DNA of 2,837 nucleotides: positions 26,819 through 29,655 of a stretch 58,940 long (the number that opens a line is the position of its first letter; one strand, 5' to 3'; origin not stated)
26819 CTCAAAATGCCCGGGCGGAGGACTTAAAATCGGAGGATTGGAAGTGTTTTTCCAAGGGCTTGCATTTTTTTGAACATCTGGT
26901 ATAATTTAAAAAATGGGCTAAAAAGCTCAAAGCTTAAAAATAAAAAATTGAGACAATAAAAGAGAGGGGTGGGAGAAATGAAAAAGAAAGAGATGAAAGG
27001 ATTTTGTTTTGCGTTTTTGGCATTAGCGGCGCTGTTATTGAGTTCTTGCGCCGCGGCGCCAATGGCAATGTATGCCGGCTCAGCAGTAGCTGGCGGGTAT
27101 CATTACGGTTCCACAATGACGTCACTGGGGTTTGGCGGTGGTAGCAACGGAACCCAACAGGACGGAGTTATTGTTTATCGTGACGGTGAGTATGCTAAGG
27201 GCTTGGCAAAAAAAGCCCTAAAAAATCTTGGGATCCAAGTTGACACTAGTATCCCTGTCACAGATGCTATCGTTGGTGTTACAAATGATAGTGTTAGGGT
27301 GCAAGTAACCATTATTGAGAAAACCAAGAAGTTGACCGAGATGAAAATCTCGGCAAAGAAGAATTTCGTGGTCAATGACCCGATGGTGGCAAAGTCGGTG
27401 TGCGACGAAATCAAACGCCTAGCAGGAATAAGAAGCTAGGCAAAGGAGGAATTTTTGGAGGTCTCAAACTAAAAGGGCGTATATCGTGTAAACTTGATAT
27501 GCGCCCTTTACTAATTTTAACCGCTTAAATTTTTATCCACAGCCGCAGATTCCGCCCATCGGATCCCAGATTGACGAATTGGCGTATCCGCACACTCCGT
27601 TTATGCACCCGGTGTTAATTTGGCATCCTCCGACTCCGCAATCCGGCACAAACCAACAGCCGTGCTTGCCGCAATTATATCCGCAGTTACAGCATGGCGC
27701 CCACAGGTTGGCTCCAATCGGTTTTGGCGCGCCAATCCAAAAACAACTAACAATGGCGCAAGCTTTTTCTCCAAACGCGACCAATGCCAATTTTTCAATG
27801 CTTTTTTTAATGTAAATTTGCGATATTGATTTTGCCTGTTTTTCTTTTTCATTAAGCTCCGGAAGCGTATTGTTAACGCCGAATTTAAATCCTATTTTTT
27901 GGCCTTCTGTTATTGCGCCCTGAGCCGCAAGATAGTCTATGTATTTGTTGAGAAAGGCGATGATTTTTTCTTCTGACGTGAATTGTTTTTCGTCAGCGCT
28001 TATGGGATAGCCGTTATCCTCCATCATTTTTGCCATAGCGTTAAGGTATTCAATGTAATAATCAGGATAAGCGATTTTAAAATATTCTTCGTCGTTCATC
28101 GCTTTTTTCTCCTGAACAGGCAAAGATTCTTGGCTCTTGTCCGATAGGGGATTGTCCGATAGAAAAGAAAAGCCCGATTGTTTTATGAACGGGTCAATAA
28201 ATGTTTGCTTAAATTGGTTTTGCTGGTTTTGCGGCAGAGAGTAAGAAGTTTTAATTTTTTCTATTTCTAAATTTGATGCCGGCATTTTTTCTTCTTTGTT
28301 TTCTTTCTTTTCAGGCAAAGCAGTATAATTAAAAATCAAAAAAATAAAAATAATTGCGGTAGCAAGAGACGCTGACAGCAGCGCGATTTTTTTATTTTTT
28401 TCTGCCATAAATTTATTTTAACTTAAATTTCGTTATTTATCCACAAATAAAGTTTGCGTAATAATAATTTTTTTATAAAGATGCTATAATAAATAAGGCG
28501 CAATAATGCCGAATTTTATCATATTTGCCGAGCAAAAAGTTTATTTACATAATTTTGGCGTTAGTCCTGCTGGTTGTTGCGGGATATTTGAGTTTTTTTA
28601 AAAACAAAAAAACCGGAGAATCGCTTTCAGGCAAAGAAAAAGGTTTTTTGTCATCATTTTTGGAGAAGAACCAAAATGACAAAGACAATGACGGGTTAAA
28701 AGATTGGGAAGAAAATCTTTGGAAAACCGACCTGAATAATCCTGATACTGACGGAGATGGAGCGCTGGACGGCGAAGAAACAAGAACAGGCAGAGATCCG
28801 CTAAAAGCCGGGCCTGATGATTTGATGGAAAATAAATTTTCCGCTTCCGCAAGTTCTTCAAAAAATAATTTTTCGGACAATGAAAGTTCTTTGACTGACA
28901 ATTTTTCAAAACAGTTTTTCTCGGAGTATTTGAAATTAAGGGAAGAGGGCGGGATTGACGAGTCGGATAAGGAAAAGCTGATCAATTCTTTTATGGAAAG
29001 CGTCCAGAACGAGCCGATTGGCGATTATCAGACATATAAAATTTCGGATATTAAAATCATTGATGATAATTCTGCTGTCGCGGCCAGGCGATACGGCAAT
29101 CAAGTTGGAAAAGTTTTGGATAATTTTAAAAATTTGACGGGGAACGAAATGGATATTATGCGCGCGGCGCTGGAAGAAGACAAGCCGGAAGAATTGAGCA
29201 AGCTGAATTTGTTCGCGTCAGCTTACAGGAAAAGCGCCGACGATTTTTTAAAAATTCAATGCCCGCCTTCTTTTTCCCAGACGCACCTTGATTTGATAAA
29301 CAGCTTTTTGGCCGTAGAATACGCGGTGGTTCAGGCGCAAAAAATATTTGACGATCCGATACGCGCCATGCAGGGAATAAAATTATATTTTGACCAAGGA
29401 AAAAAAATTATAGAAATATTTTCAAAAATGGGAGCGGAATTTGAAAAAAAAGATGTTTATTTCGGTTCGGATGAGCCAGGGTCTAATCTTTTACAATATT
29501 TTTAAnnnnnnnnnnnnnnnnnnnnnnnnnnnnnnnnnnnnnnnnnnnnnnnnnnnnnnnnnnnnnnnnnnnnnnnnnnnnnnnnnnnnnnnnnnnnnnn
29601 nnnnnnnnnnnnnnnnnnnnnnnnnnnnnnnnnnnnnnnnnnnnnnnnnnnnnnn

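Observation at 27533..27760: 13-cysteine Gly/Trp-rich C-terminal domain on a membrane-anchored protein facing the T4SS-like operon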

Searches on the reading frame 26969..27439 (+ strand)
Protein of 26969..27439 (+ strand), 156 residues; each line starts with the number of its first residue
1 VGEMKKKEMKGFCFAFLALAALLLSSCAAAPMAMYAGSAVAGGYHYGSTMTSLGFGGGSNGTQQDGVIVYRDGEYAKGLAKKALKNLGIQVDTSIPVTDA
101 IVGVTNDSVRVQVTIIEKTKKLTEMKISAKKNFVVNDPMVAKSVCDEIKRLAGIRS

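Call 4: search_protein_families(library=pfam, proteins=[window:26969-27439:+], max_evalue=1)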
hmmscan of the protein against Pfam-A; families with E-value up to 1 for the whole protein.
window:26969-27439:+ (156 aa): 1 family
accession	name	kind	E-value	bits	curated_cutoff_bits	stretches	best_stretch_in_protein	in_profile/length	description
PF14732.11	UAE_UbL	-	0.15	13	30.8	1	62-117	31-84/89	Ubiquitin/SUMO-activating enzyme ubiquitin-like domain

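Call 6: search_protein_families(library=ncbifam, proteins=[window:26969-27439:+], max_evalue=1)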
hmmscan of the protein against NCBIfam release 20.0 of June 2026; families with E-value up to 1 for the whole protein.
window:26969-27439:+ (156 aa): 0 families

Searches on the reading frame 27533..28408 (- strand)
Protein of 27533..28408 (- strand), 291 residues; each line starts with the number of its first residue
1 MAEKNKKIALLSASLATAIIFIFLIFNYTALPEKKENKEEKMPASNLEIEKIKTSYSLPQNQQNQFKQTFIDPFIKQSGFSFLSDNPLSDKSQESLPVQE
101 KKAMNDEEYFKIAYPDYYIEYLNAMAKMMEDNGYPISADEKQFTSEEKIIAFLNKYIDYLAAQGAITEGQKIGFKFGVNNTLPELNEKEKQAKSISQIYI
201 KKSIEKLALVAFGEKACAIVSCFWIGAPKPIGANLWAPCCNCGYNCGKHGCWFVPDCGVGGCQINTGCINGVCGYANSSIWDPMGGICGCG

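Call 4: search_protein_families(library=pfam, proteins=[window:27533-28408:-], max_evalue=1)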
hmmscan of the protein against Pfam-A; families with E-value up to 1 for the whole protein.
window:27533-28408:- (291 aa): 1 family
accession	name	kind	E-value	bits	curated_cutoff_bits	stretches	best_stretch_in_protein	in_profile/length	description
PF10909.13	DUF2682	-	0.15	12.7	33.3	0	107-129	16-38/88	Protein of unknown function (DUF2682)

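Call 6: search_protein_families(library=ncbifam, proteins=[window:27533-28408:-], max_evalue=1)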
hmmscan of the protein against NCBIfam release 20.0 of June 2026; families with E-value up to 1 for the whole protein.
window:27533-28408:- (291 aa): 0 families

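Call 7: find_homologous_proteins(query=window:27533-28408:-, max_evalue=0.001)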
Query window:27533-28408:- (291 aa): 9 proteins with E <= 0.001 among 691 candidates.
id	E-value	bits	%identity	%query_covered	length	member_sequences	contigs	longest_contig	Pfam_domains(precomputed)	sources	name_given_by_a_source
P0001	1.2e-190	651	98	100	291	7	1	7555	-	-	-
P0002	5.7e-168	576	89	100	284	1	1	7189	-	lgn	-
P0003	1.9e-37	148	34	99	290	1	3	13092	-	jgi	-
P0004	7.1e-37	146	36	70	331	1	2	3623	-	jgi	jgi:hypothetical protein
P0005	1.7e-35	141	39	66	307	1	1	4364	-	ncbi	-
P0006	1.9e-35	141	39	69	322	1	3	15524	-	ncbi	-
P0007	1.2e-34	139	41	65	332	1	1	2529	-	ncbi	-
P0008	2.6e-21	95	30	93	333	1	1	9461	-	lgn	-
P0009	5.6e-10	58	28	64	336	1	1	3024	-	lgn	-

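Call 11: find_encoding_contigs(protein=P0006, flank=10000, max_places=4)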
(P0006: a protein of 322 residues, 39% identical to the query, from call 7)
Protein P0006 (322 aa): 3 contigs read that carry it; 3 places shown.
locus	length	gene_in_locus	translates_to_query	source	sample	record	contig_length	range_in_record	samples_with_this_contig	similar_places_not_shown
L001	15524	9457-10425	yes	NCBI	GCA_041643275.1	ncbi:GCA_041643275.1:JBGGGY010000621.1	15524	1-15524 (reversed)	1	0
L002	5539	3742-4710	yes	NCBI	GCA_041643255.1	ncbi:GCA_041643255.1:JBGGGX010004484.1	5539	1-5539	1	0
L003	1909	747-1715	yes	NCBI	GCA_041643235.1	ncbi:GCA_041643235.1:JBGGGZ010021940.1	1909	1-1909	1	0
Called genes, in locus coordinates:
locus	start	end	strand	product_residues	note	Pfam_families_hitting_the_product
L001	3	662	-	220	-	?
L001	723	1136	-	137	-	-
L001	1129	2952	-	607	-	PF19044:P-loop_TraG (weak), PF01935:DUF87 (weak), PF12846:AAA_10 (faint), PF19044:P-loop_TraG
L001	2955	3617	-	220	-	PF26593:TraC-like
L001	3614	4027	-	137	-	PF12666:PrgI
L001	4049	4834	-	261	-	-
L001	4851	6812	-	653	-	PF19590:TrbL_3 (weak)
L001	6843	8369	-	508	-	-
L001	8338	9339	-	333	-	PF18884:TSP3_bac (faint)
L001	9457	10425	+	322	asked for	-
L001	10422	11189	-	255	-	PF00398:RrnaAD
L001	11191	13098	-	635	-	PF00580:UvrD-helicase, PF13245:AAA_19, PF13604:AAA_30 (faint), PF01443:Viral_helicase1 (faint), PF13087:AAA_12 (faint), PF13361:UvrD_C, PF13538:UvrD_C_2 (faint)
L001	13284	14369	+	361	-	PF01476:LysM, PF23446:LysM1_NFP_LYK (faint), PF23473:LysM3_LYK4_5 (weak), PF01476:LysM, PF01551:Peptidase_M23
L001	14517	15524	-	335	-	?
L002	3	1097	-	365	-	?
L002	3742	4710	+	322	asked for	-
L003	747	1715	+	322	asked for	-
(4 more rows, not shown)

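Call 12: find_encoding_contigs(protein=P0003, flank=10000, max_places=4)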
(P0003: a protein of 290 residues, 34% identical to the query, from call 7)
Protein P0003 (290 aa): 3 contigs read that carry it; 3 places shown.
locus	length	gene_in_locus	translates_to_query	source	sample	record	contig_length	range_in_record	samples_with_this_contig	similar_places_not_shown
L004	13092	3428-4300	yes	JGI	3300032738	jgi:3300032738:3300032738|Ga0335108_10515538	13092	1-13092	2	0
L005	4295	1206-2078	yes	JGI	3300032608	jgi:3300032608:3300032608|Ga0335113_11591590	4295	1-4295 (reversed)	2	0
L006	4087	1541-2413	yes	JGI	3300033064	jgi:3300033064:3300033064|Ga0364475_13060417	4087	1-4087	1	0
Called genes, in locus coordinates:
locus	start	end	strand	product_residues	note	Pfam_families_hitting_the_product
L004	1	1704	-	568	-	?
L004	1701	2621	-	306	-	PF18884:TSP3_bac (faint)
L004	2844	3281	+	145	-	PF13441:Gly-zipper_YMGG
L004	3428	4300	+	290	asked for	-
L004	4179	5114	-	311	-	PF00398:RrnaAD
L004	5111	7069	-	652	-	PF00580:UvrD-helicase, PF13245:AAA_19, PF13604:AAA_30 (faint), PF01443:Viral_helicase1 (faint), PF13361:UvrD_C, PF13538:UvrD_C_2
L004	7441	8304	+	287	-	PF23446:LysM1_NFP_LYK (faint), PF23462:LysM3_NFP (faint), PF23473:LysM3_LYK4_5 (weak), PF01476:LysM, PF23473:LysM3_LYK4_5 (weak), PF01551:Peptidase_M23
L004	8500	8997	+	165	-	PF18931:DUF5680 (weak)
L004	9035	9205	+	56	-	-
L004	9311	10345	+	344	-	PF00251:Glyco_hydro_32N (faint), PF04041:Glyco_hydro_130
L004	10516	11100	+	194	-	-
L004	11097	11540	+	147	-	-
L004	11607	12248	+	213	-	-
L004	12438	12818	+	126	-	-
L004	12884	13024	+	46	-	-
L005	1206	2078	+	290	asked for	-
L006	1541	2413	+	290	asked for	-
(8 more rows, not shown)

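Call 14: find_encoding_contigs(protein=P0008, flank=10000, max_places=3)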
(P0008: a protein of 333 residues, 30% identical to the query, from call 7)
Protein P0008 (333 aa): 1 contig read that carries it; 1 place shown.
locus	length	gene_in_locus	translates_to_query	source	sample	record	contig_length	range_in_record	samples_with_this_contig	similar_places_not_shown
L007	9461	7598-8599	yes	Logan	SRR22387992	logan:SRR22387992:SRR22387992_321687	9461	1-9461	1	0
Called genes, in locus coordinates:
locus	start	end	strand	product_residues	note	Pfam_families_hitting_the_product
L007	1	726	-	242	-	?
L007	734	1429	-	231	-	PF26593:TraC-like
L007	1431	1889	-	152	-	PF12666:PrgI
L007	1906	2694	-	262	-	-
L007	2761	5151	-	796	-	PF19590:TrbL_3 (weak), PF04610:TrbL (weak)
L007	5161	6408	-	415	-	-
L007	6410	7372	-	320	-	PF18884:TSP3_bac (faint)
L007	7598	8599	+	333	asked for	-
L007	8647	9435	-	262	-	PF00398:RrnaAD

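Call 15: find_encoding_contigs(protein=P0005, flank=10000, max_places=3)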
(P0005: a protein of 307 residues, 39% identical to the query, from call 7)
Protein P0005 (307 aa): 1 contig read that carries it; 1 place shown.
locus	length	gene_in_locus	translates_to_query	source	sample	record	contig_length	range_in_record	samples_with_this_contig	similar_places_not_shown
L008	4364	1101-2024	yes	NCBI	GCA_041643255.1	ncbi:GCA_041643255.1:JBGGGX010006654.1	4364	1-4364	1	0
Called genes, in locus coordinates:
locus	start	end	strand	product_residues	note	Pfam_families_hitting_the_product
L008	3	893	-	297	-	?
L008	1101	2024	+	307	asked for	-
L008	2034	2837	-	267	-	-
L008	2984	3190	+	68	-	-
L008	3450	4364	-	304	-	?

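Call 16: search_protein_representatives(protein=window:27533-28408:-)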
Query: 291 residues. Proteins with E-value up to 0.001 (for the whole library): 171; up to 1e-10: 83; up to 1e-30: 9. The best 150 are listed.
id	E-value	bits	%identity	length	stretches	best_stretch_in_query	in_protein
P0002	1.8e-168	576.1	91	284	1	1-291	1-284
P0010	1.6e-45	172.6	38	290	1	13-290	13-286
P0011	6.0e-41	157.5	40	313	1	86-291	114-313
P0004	2.3e-37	145.8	41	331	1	83-291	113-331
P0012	4.9e-37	144.7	40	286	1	5-291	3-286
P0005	5.4e-36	141.3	38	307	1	4-290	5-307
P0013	1.6e-34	136.5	40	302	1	102-291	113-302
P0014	5.3e-34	134.7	40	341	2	63-259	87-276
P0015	7.3e-33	131.0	40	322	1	65-291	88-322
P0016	4.8e-30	121.7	40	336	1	96-290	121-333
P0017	5.1e-30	121.7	36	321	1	88-291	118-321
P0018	9.4e-30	120.8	32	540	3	88-192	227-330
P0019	2.4e-29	119.5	36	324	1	68-291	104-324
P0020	8.1e-29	117.7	34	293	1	65-290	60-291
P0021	2.4e-27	112.9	35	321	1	63-291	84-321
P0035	1.9e-21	93.5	35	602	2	28-192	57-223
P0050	5.5e-17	78.9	35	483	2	52-207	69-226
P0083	2.1e-11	60.6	35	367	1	107-289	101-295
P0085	6.0e-11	59.1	31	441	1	92-290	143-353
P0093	5.8e-10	55.8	35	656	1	107-289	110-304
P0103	1.0e-08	51.8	34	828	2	100-191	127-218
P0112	6.7e-08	49.1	32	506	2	196-290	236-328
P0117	9.0e-08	48.6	32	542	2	190-290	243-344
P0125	2.6e-07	47.2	36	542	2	82-192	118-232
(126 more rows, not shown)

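Call 24: find_related_loci(query=A1, collection=genome_contigs, flank=10000)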
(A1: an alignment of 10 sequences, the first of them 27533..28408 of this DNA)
Query A1 (291 aa) in genome_contigs; peptide patterns used: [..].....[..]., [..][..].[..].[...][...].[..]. (x = any residue, [..] = any of these).
77 stretches matched a pattern; 4 encode a relative of the query (tblastn E <= 1e-3); 4 distinct loci.
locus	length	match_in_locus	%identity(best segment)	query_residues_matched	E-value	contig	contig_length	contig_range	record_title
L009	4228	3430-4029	31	102-291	8e-23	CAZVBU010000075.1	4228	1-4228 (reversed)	MAG TPA_asm: uncultured Candidatus Saccharibacteria bacterium isolate binchicken_co107_435 genome assembly, contig: NODE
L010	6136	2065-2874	24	59-291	3e-19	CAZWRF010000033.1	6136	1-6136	MAG TPA_asm: uncultured Candidatus Saccharibacteria bacterium isolate binchicken_co150_727 genome assembly, contig: NODE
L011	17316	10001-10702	29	74-290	2e-15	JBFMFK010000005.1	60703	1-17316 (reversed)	MAG: Patescibacteria group bacterium isolate MAG269 MAG269_5, whole genome shotgun sequence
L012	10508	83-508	26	154-291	1e-6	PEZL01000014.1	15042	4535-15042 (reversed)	MAG: Candidatus Tagabacteria bacterium CG09_land_8_20_14_0_10_41_14 CG09_land_8_20_14_0.10_scaffold_632_c, whole genome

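Call 30: predict_structure(alignment_id=A2)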
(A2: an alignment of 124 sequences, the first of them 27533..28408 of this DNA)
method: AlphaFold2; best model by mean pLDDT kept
length: 291 residues; sequences in the alignment: 124
mean_pLDDT: 80.2   pTM: 0.65
mean pLDDT of the five models: 80.2, 79.6, 79.4, 79.0, 78.6
residues with pLDDT >= 90: 141; 70-90: 60; 50-70: 62; < 50: 28
segments of 3 or more residues with pLDDT < 50: 60-81
pLDDT, mean of each block of 10 residues (from residue 1): 71 88 80 70 63 52 45 46 54 72 86 95 96 94 97 98 97 98 93 68 58 57 83 94 94 93 96 92 95 87
secondary structure, 60 per line:
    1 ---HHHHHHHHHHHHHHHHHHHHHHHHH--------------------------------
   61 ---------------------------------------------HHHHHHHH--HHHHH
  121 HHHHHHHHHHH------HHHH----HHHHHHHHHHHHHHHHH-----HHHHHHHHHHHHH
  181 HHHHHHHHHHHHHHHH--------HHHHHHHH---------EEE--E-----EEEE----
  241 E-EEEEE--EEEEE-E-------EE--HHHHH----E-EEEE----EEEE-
elements in order: H4-28 H106-113 H116-131 H138-141 H146-162 H168-196 H205-212 E222-224 E233-236 E243-247 E250-254 H268-272 E279-282 E287-290

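Call 35: fold_search(model_id=the predicted structure, library=pdb)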
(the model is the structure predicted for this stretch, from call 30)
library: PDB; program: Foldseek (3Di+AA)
matches with E <= 10: 87; with E <= 0.001: 0
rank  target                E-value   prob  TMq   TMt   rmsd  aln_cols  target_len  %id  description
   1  7oyc_R1               9.9e-01  0.15  0.13  0.22  14.6       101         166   11  Cryo-EM structure of the Xenopus egg 80S ribosome (released 2022-07-20)
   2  9i78_LR               1.1e+00  0.15  0.13  0.21  14.9       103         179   16  Cryo-EM structure of Chaetomium thermophilum ribosome-bound SND3 translocon (released 2025-11-12)
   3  6zu5_LR0              1.1e+00  0.12  0.11  0.20  14.7        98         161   14  Structure of the Paranosema locustae ribosome in complex with Lso2 (released 2020-11-04)
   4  7xge_A                1.4e+00  0.08  0.13  0.20  15.9       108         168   12  Crystal structure of MCL-1 in complex with computationally designed inhibitor protein (released 2022-07-20)
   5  6p5i_AR               1.7e+00  0.08  0.11  0.17  15.2       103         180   12  Structure of a mammalian 80S ribosome in complex with the Israeli Acute Paralysis Virus IRES (Class 1) (released 2019-09-18)
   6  7oyd_R                1.8e+00  0.11  0.13  0.22  14.6        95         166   13  Cryo-EM structure of a rabbit 80S ribosome with zebrafish Dap1b (released 2022-07-20)
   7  3i76_C                2.0e+00  0.16  0.11  0.14   8.9        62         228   16  The crystal structure of the orthorhombic form of the putative HAD-hydrolase YfnB from Bacillus subtilis bound to magn (released 2009-07-21)
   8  3j79_T                2.0e+00  0.11  0.12  0.19  14.3       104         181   15  Cryo-EM structure of the Plasmodium falciparum 80S ribosome bound to the anti-protozoan drug emetine, large subunit (released 2014-07-16)
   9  8q87_BR               2.0e+00  0.09  0.12  0.20  14.4       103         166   13  Structure of the G. gallus 80S rotated ribosome in complex with eEF2 and SERBP1 (released 2024-08-28)
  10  4uje_CR               2.1e+00  0.13  0.12  0.19  13.7        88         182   10  Regulation of the mammalian elongation cycle by 40S subunit rolling: a eukaryotic-specific ribosome rearrangement (released 2014-07-16)
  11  8qyx_L1               2.5e+00  0.10  0.13  0.23  14.2        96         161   11  Human 60S ribosomal subunit (released 2024-12-11)
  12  8btr_LS               2.5e+00  0.09  0.13  0.23  14.9        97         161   12  Giardia Ribosome in PRE-T Hybrid State (D2) (released 2023-03-22)
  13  5d6o_A                2.5e+00  0.03  0.10  0.08  11.2        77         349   21  Orthorhombic Crystal Structure of an acetylester hydrolase from Corynebacterium glutamicum (released 2015-12-09)
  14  7xge_G                2.7e+00  0.06  0.14  0.22  17.6       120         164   12  Crystal structure of MCL-1 in complex with computationally designed inhibitor protein (released 2022-07-20)
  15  8bsi_LS               2.9e+00  0.08  0.13  0.20  14.8        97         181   10  Giardia ribosome chimeric hybrid-like GDP+Pi bound state (B1) (released 2023-03-15)
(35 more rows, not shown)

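Call 60: search_protein_families(library=pfam, proteins=[P0018, P0035, P0050, P0103, P0093, P0085, P0083, P0112, P0117, P0125], max_evalue=0.01)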
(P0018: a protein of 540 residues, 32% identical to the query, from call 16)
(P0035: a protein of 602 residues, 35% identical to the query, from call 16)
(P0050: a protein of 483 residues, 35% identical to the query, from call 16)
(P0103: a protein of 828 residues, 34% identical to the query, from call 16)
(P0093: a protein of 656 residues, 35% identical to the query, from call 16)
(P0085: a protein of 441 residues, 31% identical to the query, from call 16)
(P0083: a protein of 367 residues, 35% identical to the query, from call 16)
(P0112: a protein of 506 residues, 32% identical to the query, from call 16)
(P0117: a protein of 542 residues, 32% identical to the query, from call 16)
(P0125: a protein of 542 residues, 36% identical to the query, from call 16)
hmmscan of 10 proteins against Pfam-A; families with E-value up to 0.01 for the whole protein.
P0018 (540 aa): 0 families

P0035 (602 aa): 0 families

P0050 (483 aa): 0 families

P0103 (828 aa): 1 family
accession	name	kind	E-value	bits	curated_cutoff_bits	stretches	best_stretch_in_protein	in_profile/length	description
PF23058.1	RBD_ZCCHC3_2nd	-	0.0016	19.3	27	1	170-235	7-65/72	ZCCHC3, second RNA-binding domain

P0093 (656 aa): 0 families

P0085 (441 aa): 0 families

P0083 (367 aa): 0 families

P0112 (506 aa): 0 families

P0117 (542 aa): 0 families

P0125 (542 aa): 0 families

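Call 66: search_solved_structures(query=A2, max_evalue=1)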
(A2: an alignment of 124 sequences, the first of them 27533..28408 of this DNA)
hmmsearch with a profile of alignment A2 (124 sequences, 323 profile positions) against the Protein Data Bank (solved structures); distinct sequences matched with E-value up to 1: 8.
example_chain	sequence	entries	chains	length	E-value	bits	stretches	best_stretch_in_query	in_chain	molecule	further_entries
7opb_D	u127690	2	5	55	0.094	15.5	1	148-193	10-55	IL7R binder | Miniprotein Binder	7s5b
2efl_A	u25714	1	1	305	0.15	14.8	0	126-210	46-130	Formin-binding protein 1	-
6zdy_A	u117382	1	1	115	0.4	13.4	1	153-215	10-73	Protein S100-A9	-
6zfe_A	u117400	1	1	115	0.42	13.3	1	153-215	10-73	Protein S100-A9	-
3s4r_A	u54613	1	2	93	0.51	13.1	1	145-210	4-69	Vimentin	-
9hmf_O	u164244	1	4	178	0.55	13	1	17-70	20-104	Flagellar protein FliL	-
9t1s_L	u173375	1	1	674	0.65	12.7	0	159-267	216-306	formate dehydrogenase (coenzyme F420)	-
6htq_x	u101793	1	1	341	0.84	12.4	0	133-195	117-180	GTP pyrophosphokinase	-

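Call 72: search_protein_families(library=phrogs, proteins=[window:27533-28408:-], max_evalue=0.01)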
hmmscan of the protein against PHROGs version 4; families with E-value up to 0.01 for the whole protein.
window:27533-28408:- (291 aa): 0 families

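Call 83: search_dna_similar(query=window:27533-28408:-, collection=phages, mode=protein, max_evalue=0.001)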
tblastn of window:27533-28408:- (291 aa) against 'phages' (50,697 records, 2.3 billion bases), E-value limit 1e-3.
No match.

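Call 84: search_dna_similar(query=window:27533-28408:-, collection=plasmids, mode=protein, max_evalue=0.001)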
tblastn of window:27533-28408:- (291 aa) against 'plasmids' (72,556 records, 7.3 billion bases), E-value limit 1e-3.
No match.

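Call 85: find_encoding_contigs(protein=P0002, flank=4000, max_places=2)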
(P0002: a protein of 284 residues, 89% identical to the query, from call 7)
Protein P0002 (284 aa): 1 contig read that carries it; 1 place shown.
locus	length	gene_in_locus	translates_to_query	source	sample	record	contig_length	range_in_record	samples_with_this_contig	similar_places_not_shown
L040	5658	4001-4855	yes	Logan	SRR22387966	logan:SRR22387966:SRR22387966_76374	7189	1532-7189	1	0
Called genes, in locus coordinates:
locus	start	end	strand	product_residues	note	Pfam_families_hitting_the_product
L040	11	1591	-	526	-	PF04610:TrbL (weak)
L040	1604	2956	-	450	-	-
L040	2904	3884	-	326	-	PF18884:TSP3_bac (faint)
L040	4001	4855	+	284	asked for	-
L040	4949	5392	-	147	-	-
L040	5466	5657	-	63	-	?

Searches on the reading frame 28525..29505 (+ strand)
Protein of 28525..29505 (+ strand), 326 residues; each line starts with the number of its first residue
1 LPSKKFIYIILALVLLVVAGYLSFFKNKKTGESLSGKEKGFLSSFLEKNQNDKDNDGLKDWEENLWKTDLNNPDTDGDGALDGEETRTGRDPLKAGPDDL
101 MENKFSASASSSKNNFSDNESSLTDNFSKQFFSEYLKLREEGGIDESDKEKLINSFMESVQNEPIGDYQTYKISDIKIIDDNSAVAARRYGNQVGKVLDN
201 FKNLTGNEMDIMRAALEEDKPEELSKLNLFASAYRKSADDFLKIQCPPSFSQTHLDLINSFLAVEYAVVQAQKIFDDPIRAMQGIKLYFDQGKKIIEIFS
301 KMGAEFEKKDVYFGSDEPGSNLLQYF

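Call 4: search_protein_families(library=pfam, proteins=[window:28525-29505:+], max_evalue=1)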
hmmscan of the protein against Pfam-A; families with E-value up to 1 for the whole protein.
window:28525-29505:+ (326 aa): 3 families
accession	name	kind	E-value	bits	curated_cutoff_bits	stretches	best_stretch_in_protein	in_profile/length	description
PF18884.5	TSP3_bac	-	1.4e-06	28.5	25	2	74-95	1-22/22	Bacterial TSP3 repeat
PF12685.13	SpoIIIAH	-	0.0013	19.2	30.6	1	7-162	4-129/191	SpoIIIAH-like protein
PF24784.1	Temptin_C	-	0.081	13.9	27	1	52-85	38-73/98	Temptin C-terminal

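Call 6: search_protein_families(library=ncbifam, proteins=[window:28525-29505:+], max_evalue=1)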
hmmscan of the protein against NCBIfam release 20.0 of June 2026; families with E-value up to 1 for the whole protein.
window:28525-29505:+ (326 aa): 5 families
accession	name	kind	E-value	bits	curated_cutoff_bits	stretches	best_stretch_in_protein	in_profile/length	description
NF033765.2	gliding_CglD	equivalog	0.00086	17.2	400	1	50-91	205-246/1124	adventurous gliding motility lipoprotein CglD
NF047639.1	throspo3_MtsD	equivalog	0.00088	17.5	800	1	51-95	459-503/651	cell-cell cohesion protein MtsD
NF033853.2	KPN_two_small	subfamily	0.011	15.4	33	1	5-29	2-28/37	small membrane protein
NF041036.1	decaheme_TF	subfamily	0.07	12.6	210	1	240-287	89-137/301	multiheme cytochrome-associated LysR family transcriptional regulator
TIGR00749.1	glk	equivalog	0.17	11.2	225.45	0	253-287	91-122/315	glucokinase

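Call 72: search_protein_families(library=phrogs, proteins=[window:28525-29505:+], max_evalue=0.01)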
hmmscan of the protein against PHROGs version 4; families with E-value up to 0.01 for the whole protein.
window:28525-29505:+ (326 aa): 0 families
